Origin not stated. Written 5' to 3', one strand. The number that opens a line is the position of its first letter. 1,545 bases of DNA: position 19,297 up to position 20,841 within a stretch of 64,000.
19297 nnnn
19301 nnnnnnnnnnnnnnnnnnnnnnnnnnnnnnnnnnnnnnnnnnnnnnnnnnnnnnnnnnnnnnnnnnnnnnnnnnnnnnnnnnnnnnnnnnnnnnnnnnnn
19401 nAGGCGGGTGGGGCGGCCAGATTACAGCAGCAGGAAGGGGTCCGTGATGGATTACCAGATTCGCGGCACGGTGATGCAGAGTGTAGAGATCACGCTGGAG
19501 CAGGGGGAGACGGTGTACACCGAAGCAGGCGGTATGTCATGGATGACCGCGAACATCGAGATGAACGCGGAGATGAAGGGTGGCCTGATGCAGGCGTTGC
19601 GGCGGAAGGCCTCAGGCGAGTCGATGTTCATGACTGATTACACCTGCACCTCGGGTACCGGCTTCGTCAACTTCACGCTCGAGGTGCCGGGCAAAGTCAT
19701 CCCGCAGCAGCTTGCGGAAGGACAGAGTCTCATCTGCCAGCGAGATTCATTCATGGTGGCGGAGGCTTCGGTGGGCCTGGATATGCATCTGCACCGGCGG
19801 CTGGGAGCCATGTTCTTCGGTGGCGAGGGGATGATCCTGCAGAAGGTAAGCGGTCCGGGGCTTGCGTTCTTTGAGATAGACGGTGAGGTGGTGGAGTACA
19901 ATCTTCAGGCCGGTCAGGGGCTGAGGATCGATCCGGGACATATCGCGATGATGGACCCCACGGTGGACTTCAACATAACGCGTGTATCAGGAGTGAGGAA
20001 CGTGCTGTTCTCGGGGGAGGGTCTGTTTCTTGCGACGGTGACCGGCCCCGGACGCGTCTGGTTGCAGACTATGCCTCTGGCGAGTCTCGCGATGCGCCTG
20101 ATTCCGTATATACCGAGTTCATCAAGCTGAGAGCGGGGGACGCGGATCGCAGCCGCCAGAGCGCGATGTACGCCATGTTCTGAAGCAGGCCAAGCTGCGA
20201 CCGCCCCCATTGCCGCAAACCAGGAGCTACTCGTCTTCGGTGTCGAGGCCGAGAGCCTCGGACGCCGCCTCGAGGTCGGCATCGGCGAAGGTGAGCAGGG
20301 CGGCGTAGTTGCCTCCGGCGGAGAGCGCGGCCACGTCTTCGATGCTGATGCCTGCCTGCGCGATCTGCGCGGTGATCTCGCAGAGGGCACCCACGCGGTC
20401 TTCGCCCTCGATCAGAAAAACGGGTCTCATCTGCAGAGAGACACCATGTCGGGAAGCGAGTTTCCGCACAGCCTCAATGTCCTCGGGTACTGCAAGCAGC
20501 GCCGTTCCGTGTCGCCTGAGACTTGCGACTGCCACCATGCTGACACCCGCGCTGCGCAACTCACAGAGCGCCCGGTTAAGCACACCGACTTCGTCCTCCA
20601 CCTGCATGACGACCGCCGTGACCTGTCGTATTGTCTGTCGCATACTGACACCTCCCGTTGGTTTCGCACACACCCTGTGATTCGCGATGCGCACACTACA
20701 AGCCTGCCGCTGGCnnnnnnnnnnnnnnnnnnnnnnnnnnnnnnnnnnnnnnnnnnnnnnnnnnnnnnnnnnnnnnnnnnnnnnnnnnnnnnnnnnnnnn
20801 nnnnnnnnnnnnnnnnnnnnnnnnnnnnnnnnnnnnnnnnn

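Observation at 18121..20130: Conserved-looking pair: TMEM43/DUF1625-like membrane protein with C-terminal zinc ribbon, followed 45 nt later by a TIGR00266/AIM24 protein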

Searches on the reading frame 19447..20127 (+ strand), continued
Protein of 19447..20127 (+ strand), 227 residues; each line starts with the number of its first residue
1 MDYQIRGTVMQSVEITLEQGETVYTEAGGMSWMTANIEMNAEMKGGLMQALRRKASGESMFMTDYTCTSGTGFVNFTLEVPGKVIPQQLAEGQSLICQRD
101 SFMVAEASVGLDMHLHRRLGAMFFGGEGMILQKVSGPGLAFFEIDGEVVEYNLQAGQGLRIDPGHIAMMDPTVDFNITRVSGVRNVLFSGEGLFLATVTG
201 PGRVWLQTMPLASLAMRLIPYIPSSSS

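Call 50: search_solved_structures(query=A2, max_evalue=0.01)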
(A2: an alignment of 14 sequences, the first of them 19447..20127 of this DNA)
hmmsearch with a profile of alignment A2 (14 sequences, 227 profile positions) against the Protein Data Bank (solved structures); distinct sequences matched with E-value up to 0.01: 2.
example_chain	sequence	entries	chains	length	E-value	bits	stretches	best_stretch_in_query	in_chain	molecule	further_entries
1yox_A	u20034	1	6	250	5.9e-60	205.9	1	2-219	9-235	hypothetical protein PA3696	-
1pg6_A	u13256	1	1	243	5.2e-31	111.2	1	10-226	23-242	Hypothetical protein SpyM3_0169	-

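Call 76: search_dna_similar(query=window:19447-20127:+, collection=plasmids, mode=protein, max_evalue=1e-10, max_rows=40, rows=spread)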
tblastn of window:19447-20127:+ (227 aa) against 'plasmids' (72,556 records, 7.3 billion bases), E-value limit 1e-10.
Records with a match: 52; places in all: 57; records where one place covers at least 80% of the query: 51.
Best place of each record, by identity: <60% 52.
By first word of the organism name: Vibrio 7; Halorussus 6; Halobaculum 6; Enterococcus 6; Pseudomonas 4; Lactococcus 3; Sphingobium 2; Deinococcus 1; Anoxybacillus 1; Priestia 1; and 15 more.
By predicted mobility (MOB-suite, as given by PLSDB): non-mobilizable 42; mobilizable 6; conjugative 4.
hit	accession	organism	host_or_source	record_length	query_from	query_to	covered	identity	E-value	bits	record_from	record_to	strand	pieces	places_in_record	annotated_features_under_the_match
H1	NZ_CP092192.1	Deinococcus sp. KNUC1210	Setaria viridis,cell ...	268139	1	227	100%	45.4%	7e-64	221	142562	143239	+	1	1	TIGR00266 family protein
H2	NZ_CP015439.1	Anoxybacillus amylolyticus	Microbial isolate,soil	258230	1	225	99%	42.4%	1e-43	162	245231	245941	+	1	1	TIGR00266 family protein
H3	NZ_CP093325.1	Bacillus sp. N5-665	whole organism,peat soil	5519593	1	218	96%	42.2%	1e-40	154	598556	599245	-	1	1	none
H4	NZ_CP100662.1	Pseudomonas fluorescens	-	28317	1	218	96%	41.7%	4e-40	152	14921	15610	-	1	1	TIGR00266 family protein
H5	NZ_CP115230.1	Pseudomonas aeruginosa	Homo sapiens,culture samples from human ...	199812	1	223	98%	40.2%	1e-47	174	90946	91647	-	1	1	TIGR00266 family protein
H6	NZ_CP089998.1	Cytobacillus spongiae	sponge,Pure culture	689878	1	223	98%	40.1%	2e-39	150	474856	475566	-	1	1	TIGR00266 family protein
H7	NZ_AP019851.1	Vibrio alfacsensis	-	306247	1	227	100%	37.1%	9e-39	149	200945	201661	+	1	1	AIM24 family protein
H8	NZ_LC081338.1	Vibrio sp. 04Ya108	-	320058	1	227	100%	37.1%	9e-39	149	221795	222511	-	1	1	AIM24 family protein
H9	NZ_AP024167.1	Vibrio alfacsensis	-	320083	1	227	100%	37.1%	9e-39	149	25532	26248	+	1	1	AIM24 family protein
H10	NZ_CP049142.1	Pseudomonas nitroreducens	monoculture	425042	1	224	99%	36.9%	5e-44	164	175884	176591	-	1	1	AIM24 family protein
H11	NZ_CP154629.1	Acetoanaerobium noterae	cell culture,Sludge of a digestion ...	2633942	1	218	96%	37.5%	4e-46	170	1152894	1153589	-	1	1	none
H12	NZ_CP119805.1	Halorussus lipolyticus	cell culture,coastal saline-alkali land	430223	7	227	97%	34.7%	3e-34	135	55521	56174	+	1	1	TIGR00266 family protein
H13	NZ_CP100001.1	Halorussus vallis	cell culture,saline soil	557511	1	223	98%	33.3%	6e-33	132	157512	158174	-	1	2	TIGR00266 family protein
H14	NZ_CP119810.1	Halorussus caseinilyticus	cell culture,coastal saline-alkali land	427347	7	222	95%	34.4%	9e-31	125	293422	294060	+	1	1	TIGR00266 family protein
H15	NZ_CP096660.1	Halorussus limi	cell culture,saline soil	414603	7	223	96%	33.8%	2e-31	128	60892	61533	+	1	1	TIGR00266 family protein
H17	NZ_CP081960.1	Halobaculum magnesiiphilum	cell culture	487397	15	224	93%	34.1%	1e-28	120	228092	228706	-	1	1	TIGR00266 family protein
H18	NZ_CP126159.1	Halobaculum halobium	cell culture,sediment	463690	15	227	94%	33.2%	4e-27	115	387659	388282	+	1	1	TIGR00266 family protein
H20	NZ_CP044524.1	Halorussus halophilus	pure culture,marine solar saltern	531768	5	226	98%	31.4%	1e-31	128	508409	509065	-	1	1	TIGR00266 family protein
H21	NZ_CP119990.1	Halobaculum marinum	cell culture,sediment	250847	15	227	94%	32.4%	5e-26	112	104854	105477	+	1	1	TIGR00266 family protein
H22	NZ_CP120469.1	Halobaculum limi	cell culture,sediment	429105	15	227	94%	31.8%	1e-24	108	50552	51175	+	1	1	TIGR00266 family protein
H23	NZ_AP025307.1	Aureibacter tunicatorum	-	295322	15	221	91%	31.4%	2e-23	105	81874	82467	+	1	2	TIGR00266 family protein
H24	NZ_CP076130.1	Flammeovirga kamogawensis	single bacterial isolate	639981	13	227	95%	29.8%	8e-26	112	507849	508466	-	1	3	TIGR00266 family protein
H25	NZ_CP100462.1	Salinigranum marinum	cell culture,Saline soil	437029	15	224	93%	30.3%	5e-23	103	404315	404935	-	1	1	TIGR00266 family protein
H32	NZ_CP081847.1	Enterococcus raffinosus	Homo sapiens,feces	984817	1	225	99%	26.9%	1e-11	71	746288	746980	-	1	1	TIGR00266 family protein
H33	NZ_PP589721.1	Lactococcus sp.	Bacterial culture,Dairy environment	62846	1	224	99%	27.0%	2e-15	82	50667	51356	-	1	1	TIGR00266 family protein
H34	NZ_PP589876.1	Lactococcus sp.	Bacterial culture,Dairy environment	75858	1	224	99%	27.0%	2e-15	82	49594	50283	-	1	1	TIGR00266 family protein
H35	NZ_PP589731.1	Lactococcus sp.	Bacterial culture,Dairy environment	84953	1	224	99%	27.0%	2e-15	81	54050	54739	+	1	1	TIGR00266 family protein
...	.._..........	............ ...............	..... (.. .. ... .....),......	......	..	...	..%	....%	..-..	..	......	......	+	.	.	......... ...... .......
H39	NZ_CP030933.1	Enterococcus gilvus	cow,milk,milk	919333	1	225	99%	25.6%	1e-11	71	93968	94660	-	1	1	TIGR00266 family protein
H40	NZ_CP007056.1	Halostagnicola larsenii XH-48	-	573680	15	227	94%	26.6%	1e-17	88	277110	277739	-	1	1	TIGR00266 family protein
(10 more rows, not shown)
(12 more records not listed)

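Call 77: get_annotated_region(hit=H1, flank=3000)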
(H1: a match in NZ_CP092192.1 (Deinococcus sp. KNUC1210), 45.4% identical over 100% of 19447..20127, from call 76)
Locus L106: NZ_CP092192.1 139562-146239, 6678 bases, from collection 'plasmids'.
description: Deinococcus sp. KNUC1210 plasmid unnamed5, complete sequence
organism: Deinococcus sp. KNUC1210 (NCBI taxid 2917691)
taxonomy: Bacteria; Deinococcota; Deinococci; Deinococcales; Deinococcaceae; Deinococcus; Deinococcus sp. KNUC1210
host: -; source: Setaria viridis,cell culture,rhizospheric soil; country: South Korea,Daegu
typing (MOB-suite, as given by PLSDB): non-mobilizable
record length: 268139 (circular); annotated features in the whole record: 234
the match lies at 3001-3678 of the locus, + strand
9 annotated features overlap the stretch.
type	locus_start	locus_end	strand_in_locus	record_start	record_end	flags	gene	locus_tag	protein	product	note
CDS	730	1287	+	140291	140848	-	-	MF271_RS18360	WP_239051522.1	ATP-binding protein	-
CDS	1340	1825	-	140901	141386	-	-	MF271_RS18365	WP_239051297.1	NfeD family protein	-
CDS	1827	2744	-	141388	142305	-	-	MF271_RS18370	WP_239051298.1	SPFH domain-containing protein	-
CDS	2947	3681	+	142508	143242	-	-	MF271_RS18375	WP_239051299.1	TIGR00266 family protein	-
CDS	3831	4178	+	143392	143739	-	-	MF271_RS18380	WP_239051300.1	hypothetical protein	-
CDS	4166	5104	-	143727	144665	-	-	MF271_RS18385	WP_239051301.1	ROK family protein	-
CDS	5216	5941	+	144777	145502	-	-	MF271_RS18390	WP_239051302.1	N-acetylmannosamine-6-phosphate 2-epimerase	-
CDS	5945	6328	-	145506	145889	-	-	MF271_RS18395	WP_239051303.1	hypothetical protein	-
CDS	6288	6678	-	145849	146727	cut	-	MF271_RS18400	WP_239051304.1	hypothetical protein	-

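Call 78: get_annotated_region(hit=H5, flank=3000)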
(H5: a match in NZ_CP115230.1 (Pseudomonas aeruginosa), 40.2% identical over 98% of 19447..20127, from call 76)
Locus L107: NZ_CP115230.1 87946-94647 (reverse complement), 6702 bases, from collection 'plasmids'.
description: Pseudomonas aeruginosa strain F051 plasmid pF051, complete sequence
organism: Pseudomonas aeruginosa (NCBI taxid 287)
taxonomy: Bacteria; Pseudomonadota; Gammaproteobacteria; Pseudomonadales; Pseudomonadaceae; Pseudomonas; Pseudomonas aeruginosa
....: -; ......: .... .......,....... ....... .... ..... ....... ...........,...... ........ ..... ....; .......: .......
typing (MOB-suite, as given by PLSDB): non-mobilizable
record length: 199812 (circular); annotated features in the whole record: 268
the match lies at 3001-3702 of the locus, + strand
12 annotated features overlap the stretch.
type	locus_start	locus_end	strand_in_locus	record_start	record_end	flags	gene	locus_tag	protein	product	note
CDS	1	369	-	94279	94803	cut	-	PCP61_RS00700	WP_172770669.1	hypothetical protein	-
CDS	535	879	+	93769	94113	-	-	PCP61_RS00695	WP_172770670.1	hypothetical protein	-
CDS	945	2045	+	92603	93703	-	-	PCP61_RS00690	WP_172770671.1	hypothetical protein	-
CDS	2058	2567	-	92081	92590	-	-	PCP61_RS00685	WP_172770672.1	phage regulatory CII family protein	-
CDS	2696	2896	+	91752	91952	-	-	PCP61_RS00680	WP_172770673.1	hypothetical protein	-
CDS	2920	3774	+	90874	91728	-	-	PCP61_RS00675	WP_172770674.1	TIGR00266 family protein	-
CDS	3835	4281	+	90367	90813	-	-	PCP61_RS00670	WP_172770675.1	hypothetical protein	-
CDS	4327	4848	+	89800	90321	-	-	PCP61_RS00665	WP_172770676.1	hypothetical protein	-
CDS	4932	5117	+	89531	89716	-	-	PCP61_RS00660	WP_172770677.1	hypothetical protein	-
CDS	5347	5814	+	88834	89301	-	-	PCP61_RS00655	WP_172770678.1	hypothetical protein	-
CDS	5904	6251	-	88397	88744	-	-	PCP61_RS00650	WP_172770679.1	hypothetical protein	-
CDS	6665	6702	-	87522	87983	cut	-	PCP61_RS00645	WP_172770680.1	hypothetical protein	-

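Call 79: get_annotated_region(hit=H12, flank=3000)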
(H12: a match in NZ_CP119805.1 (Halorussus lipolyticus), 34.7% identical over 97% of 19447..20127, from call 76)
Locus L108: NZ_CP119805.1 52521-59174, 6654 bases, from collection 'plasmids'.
description: Halorussus lipolyticus strain DT80 plasmid unnamed1, complete sequence
organism: Halorussus lipolyticus (NCBI taxid 3034024)
taxonomy: Archaea; Euryarchaeota; Halobacteria; Halobacteriales; Haladaptataceae; Halorussus; Halorussus lipolyticus
host: -; source: cell culture,coastal saline-alkali land; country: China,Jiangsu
typing (MOB-suite, as given by PLSDB): non-mobilizable
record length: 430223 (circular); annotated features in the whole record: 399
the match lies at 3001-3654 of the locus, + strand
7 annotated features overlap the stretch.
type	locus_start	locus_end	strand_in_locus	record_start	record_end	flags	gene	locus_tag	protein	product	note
CDS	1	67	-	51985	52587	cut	-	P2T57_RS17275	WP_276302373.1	FAD-dependent oxidoreductase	-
CDS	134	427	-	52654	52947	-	-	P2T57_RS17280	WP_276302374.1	hypothetical protein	-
CDS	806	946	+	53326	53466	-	-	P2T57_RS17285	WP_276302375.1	hypothetical protein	-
CDS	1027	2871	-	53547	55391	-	-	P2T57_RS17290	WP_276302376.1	prolyl oligopeptidase family serine peptidase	GO:0006508 - proteolysis [Evidence IEA]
CDS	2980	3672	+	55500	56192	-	-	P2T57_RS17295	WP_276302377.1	TIGR00266 family protein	-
CDS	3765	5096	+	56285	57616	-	-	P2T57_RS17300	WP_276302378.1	Dyp-type peroxidase domain-containing protein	-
CDS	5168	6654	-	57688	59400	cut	-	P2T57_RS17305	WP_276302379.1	methyl-accepting chemotaxis protein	GO:0007165 - signal transduction [Evidence IEA]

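Call 80: get_annotated_region(hit=H24, flank=3500)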
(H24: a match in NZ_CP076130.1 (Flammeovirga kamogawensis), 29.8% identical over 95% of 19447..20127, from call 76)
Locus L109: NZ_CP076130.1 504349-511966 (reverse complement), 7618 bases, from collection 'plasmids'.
description: Flammeovirga kamogawensis strain YS10 plasmid p1, complete sequence
organism: Flammeovirga kamogawensis (NCBI taxid 373891)
taxonomy: Bacteria; Bacteroidota; Cytophagia; Cytophagales; Flammeovirgaceae; Flammeovirga; Flammeovirga kamogawensis
host: -; source: single bacterial isolate; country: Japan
typing (MOB-suite, as given by PLSDB): non-mobilizable
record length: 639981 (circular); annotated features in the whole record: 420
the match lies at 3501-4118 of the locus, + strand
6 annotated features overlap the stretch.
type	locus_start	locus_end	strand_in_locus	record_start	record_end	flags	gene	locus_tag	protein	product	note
CDS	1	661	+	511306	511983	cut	-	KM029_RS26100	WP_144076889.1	DUF2490 domain-containing protein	-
CDS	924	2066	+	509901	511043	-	-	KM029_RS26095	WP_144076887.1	M48 family metallopeptidase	-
CDS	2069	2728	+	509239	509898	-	-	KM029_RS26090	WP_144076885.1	TIGR00266 family protein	-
CDS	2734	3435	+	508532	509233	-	-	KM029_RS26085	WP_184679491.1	TIGR00266 family protein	-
CDS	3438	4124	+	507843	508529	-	-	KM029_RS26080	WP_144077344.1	TIGR00266 family protein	-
CDS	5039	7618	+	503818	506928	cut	-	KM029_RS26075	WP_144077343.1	TonB-dependent receptor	-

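Call 81: get_annotated_region(hit=H36, flank=3000)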
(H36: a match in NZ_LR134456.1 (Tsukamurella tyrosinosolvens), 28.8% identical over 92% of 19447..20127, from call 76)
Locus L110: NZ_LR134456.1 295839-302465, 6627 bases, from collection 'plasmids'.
description: Tsukamurella tyrosinosolvens strain NCTC13231 plasmid 14, complete sequence
organism: Tsukamurella tyrosinosolvens (NCBI taxid 57704)
taxonomy: Bacteria; Actinomycetota; Actinomycetes; Mycobacteriales; Tsukamurellaceae; Tsukamurella; Tsukamurella tyrosinosolvens
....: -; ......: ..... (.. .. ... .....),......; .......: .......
typing (MOB-suite, as given by PLSDB): non-mobilizable; replicon rep_cluster_235
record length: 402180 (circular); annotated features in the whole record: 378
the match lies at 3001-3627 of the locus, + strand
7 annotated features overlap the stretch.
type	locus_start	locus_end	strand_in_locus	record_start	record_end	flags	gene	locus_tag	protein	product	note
CDS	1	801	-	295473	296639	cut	-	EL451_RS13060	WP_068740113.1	GAF domain-containing protein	-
CDS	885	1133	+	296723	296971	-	-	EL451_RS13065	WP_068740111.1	hypothetical protein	-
CDS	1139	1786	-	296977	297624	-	-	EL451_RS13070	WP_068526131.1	response regulator transcription factor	GO:0000160 - phosphorelay signal transduction system [Evidence IEA]; GO:0006355 - regulation of DNA-templated ...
CDS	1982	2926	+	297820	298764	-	-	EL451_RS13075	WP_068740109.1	acyl-ACP desaturase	-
CDS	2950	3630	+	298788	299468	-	-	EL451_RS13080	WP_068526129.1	TIGR00266 family protein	-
CDS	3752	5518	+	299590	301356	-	-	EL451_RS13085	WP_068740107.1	BCCT family transporter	GO:0071705 - nitrogen compound transport [Evidence IEA]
CDS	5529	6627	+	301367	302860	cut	-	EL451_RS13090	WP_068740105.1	carboxylesterase family protein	-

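Call 92: predict_structure(alignment_id=A2)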
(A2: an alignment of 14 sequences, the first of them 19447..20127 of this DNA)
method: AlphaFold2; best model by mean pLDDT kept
length: 227 residues; sequences in the alignment: 14
mean_pLDDT: 77.7   pTM: 0.75
mean pLDDT of the five models: 77.7, 76.5, 73.7, 72.4, 39.7
residues with pLDDT >= 90: 92; 70-90: 61; 50-70: 37; < 50: 37
segments of 3 or more residues with pLDDT < 50: 44-52, 54-60, 117-129, 185-191
pLDDT, mean of each block of 10 residues (from residue 1): 90 96 84 93 50 47 89 91 94 88 92 59 46 91 90 93 83 79 51 74 85 57 58
secondary structure, 60 per line:
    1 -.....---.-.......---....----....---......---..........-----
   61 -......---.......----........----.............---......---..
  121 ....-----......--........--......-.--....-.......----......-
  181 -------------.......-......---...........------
elements in order: E2-6 E12-18 E22-25 E30-33 E37-42 H46-55 E62-67 E71-77 E82-89 E94-98 E102-106 E110-115 H119-124 E130-135 E138-145 E148-153 E158-161 E166-169 E174-179 E194-200 E202-207 H211-221

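Call 95: fold_search(model_id=the predicted structure, library=pdb)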
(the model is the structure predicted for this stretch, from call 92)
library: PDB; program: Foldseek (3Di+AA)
matches with E <= 10: 188; with E <= 0.001: 7
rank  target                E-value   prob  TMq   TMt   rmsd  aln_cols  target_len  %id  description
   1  1yox_D                1.2e-16  1.00  0.76  0.82   3.5       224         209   38  Structure of the conserved Protein of Unknown Function PA3696 from Pseudomonas aeruginosa (released 2005-04-26)
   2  1yox_E                2.3e-16  1.00  0.77  0.85   3.0       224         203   38  Structure of the conserved Protein of Unknown Function PA3696 from Pseudomonas aeruginosa (released 2005-04-26)
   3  1yox_B                1.0e-15  1.00  0.75  0.86   2.5       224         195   33  Structure of the conserved Protein of Unknown Function PA3696 from Pseudomonas aeruginosa (released 2005-04-26)
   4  1yox_C                2.3e-15  1.00  0.75  0.86   2.8       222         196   36  Structure of the conserved Protein of Unknown Function PA3696 from Pseudomonas aeruginosa (released 2005-04-26)
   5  1yox_A                5.9e-15  1.00  0.70  0.83   2.7       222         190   33  Structure of the conserved Protein of Unknown Function PA3696 from Pseudomonas aeruginosa (released 2005-04-26)
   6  1pg6                  2.1e-14  1.00  0.80  0.83   3.4       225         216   25  X-Ray Crystal Structure of Protein SPYM3_0169 from Streptococcus pyogenes. Northeast Structural Genomics Consortium Targ (released 2003-12-02)
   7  1yox_F                6.3e-14  1.00  0.70  0.84   2.6       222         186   32  Structure of the conserved Protein of Unknown Function PA3696 from Pseudomonas aeruginosa (released 2005-04-26)
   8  8odn_A                3.6e-02  0.07  0.10  0.10  27.8       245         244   13  RcpA-TadD with C13 symmetry from the Pseudomonas aeruginosa Tight Adherence Secretion System (released 2023-09-27)
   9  5wq7_A                4.7e-02  0.06  0.10  0.06  26.8       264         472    9  CryoEM structure of type II secretion system secretin GspD in E.coli K12 (released 2016-12-28)
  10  5wln_A                5.2e-02  0.04  0.08  0.07  28.9       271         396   16  Cryo-EM structure of the T2SS secretin XcpQ from Pseudomonas aeruginosa (released 2017-10-25)
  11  6hcg_A                7.9e-02  0.03  0.09  0.04  27.9       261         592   10  Klebsiella pneumoniae type II secretion system outer membrane complex. PulD, PulS and PulC HR domain. (released 2019-11-27)
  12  6pee_A                9.3e-02  0.04  0.10  0.07  29.1       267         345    9  InvG secretin domain beta-barrel from Salmonella SPI-1 injectisome NC-base (released 2019-10-23)
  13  5tcq_A                1.3e-01  0.03  0.11  0.07  28.5       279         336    8  Near-atomic resolution cryo-EM structure of the Salmonella SPI-1 type III secretion injectisome secretin InvG (released 2016-12-21)
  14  9k8v_A                2.5e-01  0.02  0.09  0.07  30.3       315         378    8  Cryo-EM structure of the Type II secretion system protein from Vibrio cholerae (released 2025-10-29)
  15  1ok8                  2.5e-01  0.02  0.09  0.07  26.3       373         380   10  Crystal structure of the dengue 2 virus envelope glycoprotein in the postfusion conformation (released 2004-01-29)
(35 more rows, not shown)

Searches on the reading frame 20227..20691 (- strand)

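Call 3: search_protein_families(library=pfam, proteins=[window:20227-20691:-], max_evalue=0.1)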
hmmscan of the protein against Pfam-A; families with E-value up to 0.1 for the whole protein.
window:20227-20691:- (154 aa): 6 families
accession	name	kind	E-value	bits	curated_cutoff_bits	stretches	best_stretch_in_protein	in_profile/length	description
PF01842.31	ACT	-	9.3e-10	38.5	27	2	93-127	4-38/66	ACT domain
PF19571.5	ACT_8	-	9.2e-05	22.7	23.5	1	25-143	4-121/141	ACT domain pair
PF13291.12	ACT_4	-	0.00013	23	27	1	94-124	11-41/80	ACT domain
PF13740.12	ACT_6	-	0.0034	17.7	23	1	96-133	9-46/76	ACT domain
PF22629.2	ACT_AHAS_ss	-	0.0075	16.9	27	0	96-130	5-39/67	AHAS small subunit-like ACT domain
PF22470.1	Histone_HNS_N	-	0.039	14.3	24.5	0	98-122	53-77/79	H-NS histone-like proteins, N-terminal domain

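Call 4: search_protein_families(library=ncbifam, proteins=[window:20227-20691:-], max_evalue=0.1)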
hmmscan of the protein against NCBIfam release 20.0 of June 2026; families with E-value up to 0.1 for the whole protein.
window:20227-20691:- (154 aa): 8 families
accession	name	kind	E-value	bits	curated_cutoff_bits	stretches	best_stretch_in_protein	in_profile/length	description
NF005110.0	PRK06545.2-2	equivalog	1.3e-05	24.6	385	1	74-122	339-387/423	prephenate dehydrogenase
NF006352.0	PRK08577.1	equivalog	0.0016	18.5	140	0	96-117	63-84/136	hypothetical protein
NF040703.1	cyclopro_CfaB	exception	0.0021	16.9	650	0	2-67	261-326/393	C17 cyclopropane fatty acid synthase CfaB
NF005109.0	PRK06545.2-1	equivalog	0.0059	15.8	397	1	77-134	280-337/361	prephenate dehydrogenase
NF004976.0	PRK06349.1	subfamily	0.007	15.5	205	0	83-132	343-392/430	homoserine dehydrogenase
TIGR00656.1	asp_kin_monofn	equivalog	0.0088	15.1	402.25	0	15-80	337-402/407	aspartate kinase, monofunctional class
NF001220.0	PRK00194.1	equivalog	0.012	16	74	1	88-121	2-35/90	ACT domain-containing protein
NF003361.0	PRK04435.1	equivalog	0.095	12.5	131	0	23-56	69-102/148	ACT domain-containing protein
